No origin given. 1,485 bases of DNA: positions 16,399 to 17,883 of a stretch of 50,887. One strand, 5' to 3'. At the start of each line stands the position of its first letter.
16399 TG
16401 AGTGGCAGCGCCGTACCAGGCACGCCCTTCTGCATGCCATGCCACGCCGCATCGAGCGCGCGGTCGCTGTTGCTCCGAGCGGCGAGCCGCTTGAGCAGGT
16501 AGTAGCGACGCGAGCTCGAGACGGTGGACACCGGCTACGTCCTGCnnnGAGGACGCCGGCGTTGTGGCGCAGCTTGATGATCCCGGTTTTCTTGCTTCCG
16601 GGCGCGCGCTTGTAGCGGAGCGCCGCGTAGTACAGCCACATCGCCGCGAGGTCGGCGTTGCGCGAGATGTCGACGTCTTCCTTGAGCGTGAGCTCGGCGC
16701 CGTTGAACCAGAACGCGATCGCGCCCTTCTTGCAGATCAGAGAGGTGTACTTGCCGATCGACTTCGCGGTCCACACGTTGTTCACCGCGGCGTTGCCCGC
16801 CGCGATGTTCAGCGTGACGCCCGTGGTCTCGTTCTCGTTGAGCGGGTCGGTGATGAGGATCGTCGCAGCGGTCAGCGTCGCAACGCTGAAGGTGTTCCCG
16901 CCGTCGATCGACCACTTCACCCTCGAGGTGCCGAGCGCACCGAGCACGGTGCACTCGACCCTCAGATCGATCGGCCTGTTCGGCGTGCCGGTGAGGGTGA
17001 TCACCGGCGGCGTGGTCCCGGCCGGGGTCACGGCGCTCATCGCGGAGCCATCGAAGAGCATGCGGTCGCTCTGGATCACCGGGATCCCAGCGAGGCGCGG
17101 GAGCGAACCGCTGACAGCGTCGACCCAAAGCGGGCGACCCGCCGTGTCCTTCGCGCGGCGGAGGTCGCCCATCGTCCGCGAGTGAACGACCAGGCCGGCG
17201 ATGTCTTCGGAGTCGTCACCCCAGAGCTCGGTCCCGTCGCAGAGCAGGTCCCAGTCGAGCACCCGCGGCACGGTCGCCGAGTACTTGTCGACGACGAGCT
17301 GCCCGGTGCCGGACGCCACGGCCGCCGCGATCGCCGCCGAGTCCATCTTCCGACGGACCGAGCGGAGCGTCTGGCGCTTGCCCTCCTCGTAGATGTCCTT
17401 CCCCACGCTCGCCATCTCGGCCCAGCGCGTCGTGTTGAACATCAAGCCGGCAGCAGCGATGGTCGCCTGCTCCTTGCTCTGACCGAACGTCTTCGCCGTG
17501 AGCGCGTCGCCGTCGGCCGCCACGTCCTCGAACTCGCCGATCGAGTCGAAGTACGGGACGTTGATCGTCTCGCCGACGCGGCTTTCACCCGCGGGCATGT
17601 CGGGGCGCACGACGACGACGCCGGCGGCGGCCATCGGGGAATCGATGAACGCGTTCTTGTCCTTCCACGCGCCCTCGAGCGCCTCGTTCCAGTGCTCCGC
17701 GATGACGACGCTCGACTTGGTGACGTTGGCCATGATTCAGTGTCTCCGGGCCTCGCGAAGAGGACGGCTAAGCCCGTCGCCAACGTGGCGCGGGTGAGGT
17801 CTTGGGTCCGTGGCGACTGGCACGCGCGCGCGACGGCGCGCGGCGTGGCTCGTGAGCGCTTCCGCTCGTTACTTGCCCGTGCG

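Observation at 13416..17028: One ~90-aa module grafted into three different virion proteins (capsid, capsid accessory, sheath)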

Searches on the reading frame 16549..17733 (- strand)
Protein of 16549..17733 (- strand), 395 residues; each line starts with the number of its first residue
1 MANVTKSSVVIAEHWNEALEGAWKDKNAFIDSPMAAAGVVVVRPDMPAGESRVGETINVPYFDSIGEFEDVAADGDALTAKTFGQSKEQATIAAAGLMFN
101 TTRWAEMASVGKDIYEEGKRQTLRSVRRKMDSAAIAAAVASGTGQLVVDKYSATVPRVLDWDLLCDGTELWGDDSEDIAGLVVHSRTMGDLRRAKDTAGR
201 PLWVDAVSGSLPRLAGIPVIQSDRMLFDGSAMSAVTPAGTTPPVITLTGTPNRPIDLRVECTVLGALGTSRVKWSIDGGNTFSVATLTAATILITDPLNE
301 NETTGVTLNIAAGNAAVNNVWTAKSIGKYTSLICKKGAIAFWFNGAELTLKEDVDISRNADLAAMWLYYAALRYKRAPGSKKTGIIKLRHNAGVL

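Call 6: search_protein_families(library=pfam, proteins=[window:16549-17733:-], max_evalue=1)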
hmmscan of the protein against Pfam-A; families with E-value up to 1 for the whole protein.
window:16549-17733:- (395 aa): 2 families
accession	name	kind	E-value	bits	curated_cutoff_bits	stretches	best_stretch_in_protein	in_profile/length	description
PF05065.19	Phage_capsid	-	3.7e-07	30.3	24.2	1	160-225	147-213/280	Phage capsid family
PF20036.5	Gp13-like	-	0.0011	18.8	26.4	1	76-192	65-187/313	Major capsid protein 13-like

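Call 7: search_protein_families(library=phrogs, proteins=[window:16549-17733:-], max_evalue=0.01)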
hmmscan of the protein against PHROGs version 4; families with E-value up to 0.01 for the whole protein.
window:16549-17733:- (395 aa): 6 families
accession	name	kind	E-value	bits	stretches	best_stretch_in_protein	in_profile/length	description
phrog_247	-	head and packaging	6.9e-16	59.4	1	1-255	3-266/351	major head protein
phrog_10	-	head and packaging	5.8e-06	26.5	1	177-225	524-572/752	major head protein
phrog_544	-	head and packaging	3e-05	24.6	1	52-142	44-132/282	major head protein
phrog_30620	-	unknown function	0.00029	21.6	1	52-141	45-132/184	-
phrog_15928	-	head and packaging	0.00093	20.2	1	179-225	69-116/185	major head protein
phrog_2263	-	head and packaging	0.0019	18.2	1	176-226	427-486/551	major head protein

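Call 16: find_homologous_proteins(query=window:16549-17733:-, max_evalue=0.001)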
Query window:16549-17733:- (395 aa): 9 proteins with E <= 0.001 among 8000 candidates.
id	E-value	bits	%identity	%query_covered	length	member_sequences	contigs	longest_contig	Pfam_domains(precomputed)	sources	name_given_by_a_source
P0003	1.3e-257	872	100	100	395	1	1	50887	PF05065.20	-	-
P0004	9.1e-123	428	54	99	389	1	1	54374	PF05065.20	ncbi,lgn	-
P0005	2.7e-114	401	51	100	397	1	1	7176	PF05065.20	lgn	-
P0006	8.8e-92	326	46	99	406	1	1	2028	-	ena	-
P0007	1.8e-85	306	46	99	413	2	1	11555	-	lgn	-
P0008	2.3e-82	295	43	98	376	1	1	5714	PF05065.20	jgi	-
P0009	9.7e-64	234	37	99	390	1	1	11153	-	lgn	-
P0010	2.5e-21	95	49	29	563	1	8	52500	PF10758.15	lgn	-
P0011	3.9e-14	71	52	24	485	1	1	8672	PF10758.15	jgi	jgi:hypothetical protein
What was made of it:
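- Any copying therefore predates the split from L001, whose MCP is only 54% identical overall (call 16).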

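Call 18: find_encoding_contigs(protein=P0004, flank=10000, max_places=3)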
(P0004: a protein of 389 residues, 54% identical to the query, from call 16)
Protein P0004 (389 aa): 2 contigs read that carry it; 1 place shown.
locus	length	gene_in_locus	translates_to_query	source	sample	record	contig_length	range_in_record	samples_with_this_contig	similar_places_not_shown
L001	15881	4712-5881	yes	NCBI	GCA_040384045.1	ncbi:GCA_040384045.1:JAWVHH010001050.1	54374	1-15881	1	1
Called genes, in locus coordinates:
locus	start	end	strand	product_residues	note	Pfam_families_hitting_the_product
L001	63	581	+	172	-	-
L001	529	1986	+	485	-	-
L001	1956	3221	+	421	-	PF06074:Portal_Mu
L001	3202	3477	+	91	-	-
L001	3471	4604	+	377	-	-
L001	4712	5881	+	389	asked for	PF05065:Phage_capsid (faint)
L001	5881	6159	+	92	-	-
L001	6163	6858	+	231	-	-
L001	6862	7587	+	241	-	PF07030:Phage_Mu_Gp36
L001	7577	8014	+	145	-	-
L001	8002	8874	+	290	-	-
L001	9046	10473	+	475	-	PF10758:DUF2586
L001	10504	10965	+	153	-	-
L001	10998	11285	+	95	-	-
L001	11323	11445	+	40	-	-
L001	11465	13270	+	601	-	-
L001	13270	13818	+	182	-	-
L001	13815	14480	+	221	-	-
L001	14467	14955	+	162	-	-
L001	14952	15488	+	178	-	-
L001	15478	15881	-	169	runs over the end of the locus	-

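Call 42: search_dna_similar(query=window:16549-17733:-, collection=phages, mode=protein, max_rows=25, max_evalue=0.01)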
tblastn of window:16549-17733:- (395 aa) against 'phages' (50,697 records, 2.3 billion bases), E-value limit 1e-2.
Records with a match: 20; places in all: 20; records where one place covers at least 80% of the query: 3.
Best place of each record, by identity: <60% 20.
By first word of the organism name: Streptomyces 8; Microbacterium 8; Meiothermus 2; Thermus 1; Curtobacterium 1.
By host as written in the record: Streptomyces sanglieri UNT16F27A 6; Microbacterium foliorum NRRL B-24224 6; Meiothermus sp. 2; Streptomyces venezuelae ATCC 10712 2; Microbacterium foliorum NRRL B-24224 SEA 2; Thermus thermophilus HB8 1; Curtobacterium sp. 1.
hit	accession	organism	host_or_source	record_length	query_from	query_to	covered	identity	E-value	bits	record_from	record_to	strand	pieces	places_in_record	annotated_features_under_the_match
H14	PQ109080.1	Thermus phage Riverbug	Thermus thermophilus HB8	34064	1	388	81%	35.0%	2e-31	185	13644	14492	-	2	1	major head protein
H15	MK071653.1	Meiothermus phage MMP7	Meiothermus sp.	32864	1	394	83%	31.3%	4e-20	158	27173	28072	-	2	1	major capsid protein | prepilin-type N-terminal cleavage/methylation domain-containing ...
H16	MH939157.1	Meiothermus phage MMP17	Meiothermus sp.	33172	1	394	83%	31.3%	4e-20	158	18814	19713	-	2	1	putative major head protein | ribonucleotide-diphosphate reductase subunit beta-like protein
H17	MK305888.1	Streptomyces phage Austintatious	Streptomyces venezuelae ATCC 10712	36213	1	225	57%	27.1%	2e-4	50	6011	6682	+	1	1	7: major capsid protein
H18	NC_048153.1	Streptomyces phage Austintatious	Streptomyces venezuelae ATCC 10712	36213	1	225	57%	27.1%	2e-4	50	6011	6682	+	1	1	7: major head protein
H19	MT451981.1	Streptomyces phage Vondra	Streptomyces sanglieri UNT16F27A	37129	1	225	57%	25.6%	7e-4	48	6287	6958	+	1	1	8: major capsid protein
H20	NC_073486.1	Streptomyces phage Vondra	Streptomyces sanglieri UNT16F27A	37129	1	225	57%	25.6%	7e-4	48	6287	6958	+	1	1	8: major capsid protein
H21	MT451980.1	Streptomyces phage Ignacio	Streptomyces sanglieri UNT16F27A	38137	1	225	57%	25.6%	7e-4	48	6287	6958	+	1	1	8: major capsid protein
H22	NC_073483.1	Streptomyces phage Ignacio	Streptomyces sanglieri UNT16F27A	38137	1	225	57%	25.6%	7e-4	48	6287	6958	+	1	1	8: major capsid protein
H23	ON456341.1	Streptomyces phage HFrancette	Streptomyces sanglieri UNT16F27A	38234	1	225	57%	25.6%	7e-4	48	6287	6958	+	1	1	8: major capsid protein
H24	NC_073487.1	Streptomyces phage HFrancette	Streptomyces sanglieri UNT16F27A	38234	1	225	57%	25.6%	7e-4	48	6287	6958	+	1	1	8: major capsid protein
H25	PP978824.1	Microbacterium phage Bush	Microbacterium foliorum NRRL B-24224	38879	1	185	47%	28.1%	7e-5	51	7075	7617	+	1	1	13: major capsid protein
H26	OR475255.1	Microbacterium phage Phonegingi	Microbacterium foliorum NRRL B-24224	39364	1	185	47%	27.6%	5e-5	52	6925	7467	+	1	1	12: major capsid protein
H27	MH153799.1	Microbacterium phage Appa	Microbacterium foliorum NRRL B-24224 SEA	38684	1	185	47%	27.6%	5e-5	51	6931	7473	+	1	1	12: major capsid protein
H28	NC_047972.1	Microbacterium phage Appa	Microbacterium foliorum NRRL B-24224 SEA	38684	1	185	47%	27.6%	5e-5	51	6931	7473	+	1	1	12: major head protein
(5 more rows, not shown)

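Call 43: get_annotated_region(hit=H14, flank=5000)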
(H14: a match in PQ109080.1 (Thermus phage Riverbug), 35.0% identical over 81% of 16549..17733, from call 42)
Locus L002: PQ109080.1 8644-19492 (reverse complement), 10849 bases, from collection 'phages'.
description: Thermus phage Riverbug, complete genome.
organism: Thermus phage Riverbug (NCBI taxid 3289880)
taxonomy: Viruses
host: Thermus thermophilus HB8; source: hot spring; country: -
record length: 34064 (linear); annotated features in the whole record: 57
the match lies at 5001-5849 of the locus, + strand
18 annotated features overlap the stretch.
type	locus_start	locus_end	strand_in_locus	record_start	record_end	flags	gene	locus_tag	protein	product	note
CDS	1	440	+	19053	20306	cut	-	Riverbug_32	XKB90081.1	TerL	-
CDS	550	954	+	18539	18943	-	-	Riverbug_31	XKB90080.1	TerS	-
CDS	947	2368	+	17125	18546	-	-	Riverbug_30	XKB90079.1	portal protein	-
CDS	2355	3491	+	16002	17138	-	-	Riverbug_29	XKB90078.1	minor head protein and DNA pilot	-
CDS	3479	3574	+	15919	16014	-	-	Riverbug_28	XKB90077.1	hypothetical protein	-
CDS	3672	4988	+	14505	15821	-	-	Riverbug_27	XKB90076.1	head maturation protease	-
CDS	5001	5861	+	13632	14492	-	-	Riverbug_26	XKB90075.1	major head protein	-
CDS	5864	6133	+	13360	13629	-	-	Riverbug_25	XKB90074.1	hypothetical protein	-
CDS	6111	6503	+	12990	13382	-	-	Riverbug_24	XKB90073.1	head-tail adaptor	-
CDS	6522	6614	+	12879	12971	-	-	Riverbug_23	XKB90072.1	hypothetical protein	-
CDS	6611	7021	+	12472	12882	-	-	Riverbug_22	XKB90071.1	tail completion protein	-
CDS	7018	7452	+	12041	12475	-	-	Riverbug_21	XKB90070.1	hypothetical protein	-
CDS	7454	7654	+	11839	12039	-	-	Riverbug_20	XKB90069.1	hypothetical protein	-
CDS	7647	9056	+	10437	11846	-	-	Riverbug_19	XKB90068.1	tail sheath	-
CDS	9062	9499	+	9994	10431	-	-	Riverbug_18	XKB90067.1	hypothetical protein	-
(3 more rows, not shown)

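Call 44: get_annotated_region(hit=H16, flank=5000)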
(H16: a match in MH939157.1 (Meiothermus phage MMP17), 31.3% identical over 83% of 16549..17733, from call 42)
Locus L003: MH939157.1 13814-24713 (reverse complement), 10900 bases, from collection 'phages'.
description: UNVERIFIED: Meiothermus phage MMP17, complete genome.
organism: Meiothermus phage MMP17 (NCBI taxid 2483662)
taxonomy: Viruses; Duplodnaviria; Heunggongvirae; Uroviricota; Caudoviricetes
host: Meiothermus sp.; source: -; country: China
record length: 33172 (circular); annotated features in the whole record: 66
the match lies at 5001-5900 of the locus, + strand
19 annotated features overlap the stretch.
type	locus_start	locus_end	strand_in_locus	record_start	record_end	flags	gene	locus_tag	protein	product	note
CDS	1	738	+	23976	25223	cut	-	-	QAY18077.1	terminase, ATPase subunit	HAPS; prophage MuMc02 terminase, ATPase subunit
CDS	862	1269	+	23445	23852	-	-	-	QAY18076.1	hypothetical protein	No HHBLITS hits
CDS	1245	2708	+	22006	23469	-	-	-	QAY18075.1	hypothetical protein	protein of unknown function/mu-like prophage Flumu protein gp29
CDS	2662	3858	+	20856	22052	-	-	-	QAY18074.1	putative head morphogenesis protein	putative head morphogenesis protein SPP1 gp7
CDS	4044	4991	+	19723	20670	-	-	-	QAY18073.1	hypothetical protein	PPRO; Mu-like prophage I protein-like protein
CDS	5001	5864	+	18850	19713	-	-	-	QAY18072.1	putative major head protein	ORF47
CDS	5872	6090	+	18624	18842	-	-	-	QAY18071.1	ribonucleotide-diphosphate reductase subunit beta-like protein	-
CDS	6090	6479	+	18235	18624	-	-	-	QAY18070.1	hypothetical protein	Mu-like prophage protein GP36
CDS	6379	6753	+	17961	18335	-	-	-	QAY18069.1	hypothetical protein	No HHBLITS hits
CDS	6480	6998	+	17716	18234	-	-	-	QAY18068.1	putative tail completion protein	phage virion morphogenesis (putative tail completion) protein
CDS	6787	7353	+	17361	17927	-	-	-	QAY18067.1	hypothetical protein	No HHBLITS hits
CDS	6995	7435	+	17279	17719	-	-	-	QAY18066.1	hypothetical protein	No HHBLITS hits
CDS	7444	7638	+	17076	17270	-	-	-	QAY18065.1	hypothetical protein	No HHBLITS hits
CDS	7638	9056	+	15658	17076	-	-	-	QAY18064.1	tail sheath protein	PTSP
CDS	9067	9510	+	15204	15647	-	-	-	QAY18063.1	hypothetical protein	No HHBLITS hits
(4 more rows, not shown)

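Call 55: search_solved_structures(query=A3, max_evalue=1, show_alignments=2)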
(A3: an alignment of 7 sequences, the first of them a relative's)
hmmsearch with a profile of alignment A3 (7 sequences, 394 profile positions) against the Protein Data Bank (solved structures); distinct sequences matched with E-value up to 1: 8.
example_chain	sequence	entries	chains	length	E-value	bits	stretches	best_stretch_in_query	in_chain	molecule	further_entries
4an5_A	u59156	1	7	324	2.2e-12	50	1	1-227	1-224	COAT PROTEIN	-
6r3a_A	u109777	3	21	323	1.4e-11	47.4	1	3-227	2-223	Major capsid protein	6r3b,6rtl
9m66_A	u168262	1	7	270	2.7e-06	30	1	55-159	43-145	Gp6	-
6tba_C5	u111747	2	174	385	0.00016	24.2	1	162-229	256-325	Phage major capsid protein, HK97 family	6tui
6tb9_C5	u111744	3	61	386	0.00016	24.1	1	162-229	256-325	Major capsid protein Rcc01687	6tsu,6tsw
6lce_A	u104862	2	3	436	0.093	15.1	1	54-119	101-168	ABC transporter substrate binding component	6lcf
9r1m_A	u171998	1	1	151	0.19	14.1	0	75-129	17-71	sc-apCC-4-LMF-1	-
9gyi_B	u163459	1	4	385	0.48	12.7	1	162-220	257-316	Major head protein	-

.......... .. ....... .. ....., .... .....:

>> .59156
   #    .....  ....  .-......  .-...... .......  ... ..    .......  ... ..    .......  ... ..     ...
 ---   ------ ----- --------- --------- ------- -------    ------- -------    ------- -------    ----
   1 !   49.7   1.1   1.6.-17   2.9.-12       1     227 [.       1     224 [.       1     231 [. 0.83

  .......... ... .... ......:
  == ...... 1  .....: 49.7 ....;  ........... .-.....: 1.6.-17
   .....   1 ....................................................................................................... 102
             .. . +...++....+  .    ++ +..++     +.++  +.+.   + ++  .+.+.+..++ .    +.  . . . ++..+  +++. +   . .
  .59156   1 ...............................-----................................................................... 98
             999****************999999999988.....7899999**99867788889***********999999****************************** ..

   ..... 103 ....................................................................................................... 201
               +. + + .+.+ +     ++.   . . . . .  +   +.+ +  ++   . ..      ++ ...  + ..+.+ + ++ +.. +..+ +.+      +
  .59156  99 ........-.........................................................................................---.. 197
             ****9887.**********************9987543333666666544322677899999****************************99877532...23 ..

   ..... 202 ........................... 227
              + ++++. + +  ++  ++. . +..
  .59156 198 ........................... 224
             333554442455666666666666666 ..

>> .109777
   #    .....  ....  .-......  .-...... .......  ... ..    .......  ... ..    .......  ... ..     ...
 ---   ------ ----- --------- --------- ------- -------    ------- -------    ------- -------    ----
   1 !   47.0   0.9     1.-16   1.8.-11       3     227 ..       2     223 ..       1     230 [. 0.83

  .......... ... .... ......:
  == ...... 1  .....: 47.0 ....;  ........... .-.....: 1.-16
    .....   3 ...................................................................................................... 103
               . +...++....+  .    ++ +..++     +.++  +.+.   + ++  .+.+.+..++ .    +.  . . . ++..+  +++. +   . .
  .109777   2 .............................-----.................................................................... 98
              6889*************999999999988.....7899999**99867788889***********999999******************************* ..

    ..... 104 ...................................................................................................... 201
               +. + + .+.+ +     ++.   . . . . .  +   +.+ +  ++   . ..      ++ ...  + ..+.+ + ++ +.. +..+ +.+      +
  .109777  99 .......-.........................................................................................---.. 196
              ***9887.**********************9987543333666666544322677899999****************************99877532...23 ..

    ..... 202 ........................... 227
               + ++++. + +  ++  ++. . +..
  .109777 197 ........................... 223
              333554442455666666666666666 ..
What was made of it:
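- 16546..17733 (-): Major capsid protein gene (395 aa, HK97 fold), host of module copy 1. The best solved relative is SPP1 gp13 (4an5), which aligns with residues 1-227 only (call 55).
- On HK97-fold major capsid protein (PF05065 / TIGR01554): Residues 1-227 align with SPP1 gp13, PDB 4an5 (call 55).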

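Call 65: find_encoding_contigs(protein=P0007, flank=8000, max_places=2)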
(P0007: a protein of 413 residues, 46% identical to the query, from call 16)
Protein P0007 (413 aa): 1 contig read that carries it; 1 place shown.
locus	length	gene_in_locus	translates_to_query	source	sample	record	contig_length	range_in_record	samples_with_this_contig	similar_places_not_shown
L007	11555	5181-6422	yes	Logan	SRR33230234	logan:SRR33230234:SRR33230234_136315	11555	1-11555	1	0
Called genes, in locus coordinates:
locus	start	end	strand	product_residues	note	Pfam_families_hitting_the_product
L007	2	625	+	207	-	?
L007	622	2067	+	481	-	-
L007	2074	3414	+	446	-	PF06074:Portal_Mu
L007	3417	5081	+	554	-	PF25145:NfeD1b_N, PF01343:Peptidase_S49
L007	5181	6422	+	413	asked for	-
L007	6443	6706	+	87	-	-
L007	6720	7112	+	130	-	-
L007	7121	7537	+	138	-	PF07030:Phage_Mu_Gp36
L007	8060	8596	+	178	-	-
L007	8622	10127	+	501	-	PF10758:DUF2586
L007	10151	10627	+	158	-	-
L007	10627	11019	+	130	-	-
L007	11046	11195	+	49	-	-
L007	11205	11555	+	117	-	?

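Call 66: find_encoding_contigs(protein=P0009, flank=8000, max_places=2)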
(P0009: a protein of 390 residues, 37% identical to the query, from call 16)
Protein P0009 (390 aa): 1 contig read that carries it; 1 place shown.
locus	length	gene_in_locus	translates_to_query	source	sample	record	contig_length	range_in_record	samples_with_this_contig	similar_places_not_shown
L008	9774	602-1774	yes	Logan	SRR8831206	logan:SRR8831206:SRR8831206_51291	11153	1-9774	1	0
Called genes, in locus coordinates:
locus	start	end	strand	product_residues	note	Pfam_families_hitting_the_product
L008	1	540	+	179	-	?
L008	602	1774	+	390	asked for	-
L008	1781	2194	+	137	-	PF07030:Phage_Mu_Gp36 (weak)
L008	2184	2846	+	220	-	-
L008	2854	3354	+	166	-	-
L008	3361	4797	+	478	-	PF10758:DUF2586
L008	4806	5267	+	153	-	-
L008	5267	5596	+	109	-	-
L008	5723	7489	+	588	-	PF20155:TMP_3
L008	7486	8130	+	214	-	-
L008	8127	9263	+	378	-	-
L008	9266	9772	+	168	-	-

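Call 67: find_encoding_contigs(protein=P0005, flank=8000, max_places=2)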
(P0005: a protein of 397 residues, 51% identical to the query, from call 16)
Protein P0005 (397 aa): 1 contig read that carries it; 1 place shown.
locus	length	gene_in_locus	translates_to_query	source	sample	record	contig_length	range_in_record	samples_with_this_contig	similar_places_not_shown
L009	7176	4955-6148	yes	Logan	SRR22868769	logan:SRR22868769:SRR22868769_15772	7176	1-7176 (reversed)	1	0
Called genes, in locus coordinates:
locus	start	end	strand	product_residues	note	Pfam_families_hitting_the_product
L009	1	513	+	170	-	?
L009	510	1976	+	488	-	-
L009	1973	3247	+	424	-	PF06074:Portal_Mu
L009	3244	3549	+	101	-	-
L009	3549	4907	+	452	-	PF25145:NfeD1b_N, PF01343:Peptidase_S49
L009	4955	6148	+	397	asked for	PF05065:Phage_capsid (weak)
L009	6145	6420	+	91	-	-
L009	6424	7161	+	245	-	-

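Call 76: search_protein_families(library=ncbifam, proteins=[window:16549-17733:-], max_evalue=0.1)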
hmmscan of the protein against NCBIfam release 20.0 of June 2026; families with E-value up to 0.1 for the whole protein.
window:16549-17733:- (395 aa): 1 family
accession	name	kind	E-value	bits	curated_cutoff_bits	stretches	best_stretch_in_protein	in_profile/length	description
TIGR01554.3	major_cap_HK97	equivalog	4.2e-07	29.4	27.5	1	179-226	273-321/385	phage major capsid protein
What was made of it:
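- Closest known: P22 coat protein I-domain. Different: Topological equivalence of the insertion site is inferred from profile coordinates (calls 55, 76), not from a structure.
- Checked: The MCP matches PF05065 (30.3 bits, cut-off 24.2), TIGR01554 and phrog_247 (calls 6, 7, 76).
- It sits in the MCP at a site that I infer to be topologically comparable with the P22 I-domain: after most of the A-domain, at TIGR01554 position ~321 of 385 and RcGTA capsid residue ~325 of 385, about 65 residues before the C-terminus (calls 55, 76).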

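Call 80: find_related_loci(query=A3, collection=viral_contigs, flank=10000)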
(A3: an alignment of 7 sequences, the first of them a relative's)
Query A3 (395 aa) in viral_contigs; peptide patterns used: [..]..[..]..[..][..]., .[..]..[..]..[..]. (x = any residue, [..] = any of these).
84 stretches matched a pattern; 26 encode a relative of the query (tblastn E <= 1e-3); 25 distinct loci.
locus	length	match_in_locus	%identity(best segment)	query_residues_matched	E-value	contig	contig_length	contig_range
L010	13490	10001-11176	43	1-391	7e-93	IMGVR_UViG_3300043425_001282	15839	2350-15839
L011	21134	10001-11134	42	17-391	9e-92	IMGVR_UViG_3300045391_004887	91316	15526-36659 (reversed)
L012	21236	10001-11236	45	1-395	2e-98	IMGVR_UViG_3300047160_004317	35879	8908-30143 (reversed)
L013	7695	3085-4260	41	1-391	4e-88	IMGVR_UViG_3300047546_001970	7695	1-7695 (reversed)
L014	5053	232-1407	41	1-391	4e-88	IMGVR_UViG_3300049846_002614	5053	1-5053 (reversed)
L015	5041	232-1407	41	1-391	1e-87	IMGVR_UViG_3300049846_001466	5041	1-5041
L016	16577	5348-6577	42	1-395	8e-83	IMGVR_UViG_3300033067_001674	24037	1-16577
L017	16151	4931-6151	41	1-392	3e-81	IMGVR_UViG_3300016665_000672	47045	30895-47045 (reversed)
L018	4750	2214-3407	38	1-391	4e-79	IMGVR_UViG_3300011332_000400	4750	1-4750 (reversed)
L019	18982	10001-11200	40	1-391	4e-74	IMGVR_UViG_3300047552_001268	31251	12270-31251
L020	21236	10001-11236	37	1-391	3e-72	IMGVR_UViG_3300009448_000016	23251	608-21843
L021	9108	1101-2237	36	1-391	6e-66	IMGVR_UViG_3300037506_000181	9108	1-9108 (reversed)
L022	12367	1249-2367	36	1-391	5e-63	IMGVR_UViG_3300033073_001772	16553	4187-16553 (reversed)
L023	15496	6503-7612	34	7-391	9e-48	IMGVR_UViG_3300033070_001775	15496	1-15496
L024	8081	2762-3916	32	1-391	2e-43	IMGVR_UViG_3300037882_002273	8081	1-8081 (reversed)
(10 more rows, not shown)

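Call 82: find_related_loci(query=A3, collection=genome_contigs, flank=10000)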
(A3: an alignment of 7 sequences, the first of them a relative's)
Query A3 (395 aa) in genome_contigs; peptide patterns used: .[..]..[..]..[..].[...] (x = any residue, [..] = any of these).
83 stretches matched a pattern, but none encodes a relative of the query by tblastn (E <= 1e-3).
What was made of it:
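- Tried and rejected: GTDB genomes gave nothing with the MCP alignment (call 82).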
